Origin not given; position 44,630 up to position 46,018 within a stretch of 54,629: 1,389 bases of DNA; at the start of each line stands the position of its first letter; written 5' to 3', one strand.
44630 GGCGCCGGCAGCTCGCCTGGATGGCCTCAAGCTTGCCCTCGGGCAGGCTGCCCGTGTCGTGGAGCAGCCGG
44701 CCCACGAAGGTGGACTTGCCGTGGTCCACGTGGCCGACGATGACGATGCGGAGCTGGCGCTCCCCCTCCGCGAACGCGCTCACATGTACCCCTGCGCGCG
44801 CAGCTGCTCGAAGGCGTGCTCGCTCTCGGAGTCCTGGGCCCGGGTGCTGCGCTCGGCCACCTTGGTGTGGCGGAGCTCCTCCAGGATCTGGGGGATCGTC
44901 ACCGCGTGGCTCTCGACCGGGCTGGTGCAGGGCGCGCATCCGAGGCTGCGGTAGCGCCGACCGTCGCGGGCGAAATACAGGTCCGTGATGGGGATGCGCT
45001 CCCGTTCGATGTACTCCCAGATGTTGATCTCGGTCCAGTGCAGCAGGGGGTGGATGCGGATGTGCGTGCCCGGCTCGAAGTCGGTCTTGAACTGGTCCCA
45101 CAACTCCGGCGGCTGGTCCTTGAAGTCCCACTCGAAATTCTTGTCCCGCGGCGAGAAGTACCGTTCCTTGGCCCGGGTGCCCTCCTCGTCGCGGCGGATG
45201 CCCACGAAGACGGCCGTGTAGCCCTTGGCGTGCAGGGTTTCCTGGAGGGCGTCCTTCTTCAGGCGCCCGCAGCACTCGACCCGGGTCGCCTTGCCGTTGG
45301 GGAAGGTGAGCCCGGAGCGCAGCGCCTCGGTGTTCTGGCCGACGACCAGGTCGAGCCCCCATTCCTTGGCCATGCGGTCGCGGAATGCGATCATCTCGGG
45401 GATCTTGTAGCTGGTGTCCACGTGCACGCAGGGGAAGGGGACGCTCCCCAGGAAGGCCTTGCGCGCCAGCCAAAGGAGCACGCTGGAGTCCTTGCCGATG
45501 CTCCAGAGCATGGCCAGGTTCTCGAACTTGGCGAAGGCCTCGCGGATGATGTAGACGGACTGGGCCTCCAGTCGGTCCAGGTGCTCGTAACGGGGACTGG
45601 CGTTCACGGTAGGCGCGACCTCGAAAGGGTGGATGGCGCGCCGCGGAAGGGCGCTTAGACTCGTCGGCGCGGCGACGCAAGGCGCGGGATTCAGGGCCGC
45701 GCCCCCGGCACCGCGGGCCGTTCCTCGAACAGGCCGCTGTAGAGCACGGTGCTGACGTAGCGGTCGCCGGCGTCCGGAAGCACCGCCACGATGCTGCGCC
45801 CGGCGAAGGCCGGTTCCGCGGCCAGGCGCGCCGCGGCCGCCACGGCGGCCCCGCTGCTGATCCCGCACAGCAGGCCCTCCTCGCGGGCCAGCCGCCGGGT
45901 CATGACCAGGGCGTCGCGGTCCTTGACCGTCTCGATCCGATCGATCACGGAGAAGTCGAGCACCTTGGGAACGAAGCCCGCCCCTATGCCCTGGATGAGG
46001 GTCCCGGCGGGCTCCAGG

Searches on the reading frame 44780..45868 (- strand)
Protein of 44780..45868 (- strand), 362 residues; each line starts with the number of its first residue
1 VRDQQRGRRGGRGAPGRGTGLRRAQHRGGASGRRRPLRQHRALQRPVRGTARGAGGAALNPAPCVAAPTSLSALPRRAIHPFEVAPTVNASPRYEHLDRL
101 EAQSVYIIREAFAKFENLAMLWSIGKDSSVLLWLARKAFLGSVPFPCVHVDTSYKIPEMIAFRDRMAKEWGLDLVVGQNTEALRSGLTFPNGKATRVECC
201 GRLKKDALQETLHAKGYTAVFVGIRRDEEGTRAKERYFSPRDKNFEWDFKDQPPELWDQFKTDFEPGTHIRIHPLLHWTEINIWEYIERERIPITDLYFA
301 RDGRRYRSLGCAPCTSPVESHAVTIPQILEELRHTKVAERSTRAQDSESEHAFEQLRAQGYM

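Call 22: search_protein_families(library=pfam, proteins=[window:44780-45868:-], max_evalue=0.00001)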
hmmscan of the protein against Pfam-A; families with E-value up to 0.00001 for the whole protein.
window:44780-45868:- (362 aa): 1 family
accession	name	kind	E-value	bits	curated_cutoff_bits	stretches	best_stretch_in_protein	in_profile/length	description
PF01507.26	PAPS_reduct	-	1.7e-42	145.8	22.5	1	118-317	2-175/175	Phosphoadenosine phosphosulfate reductase domain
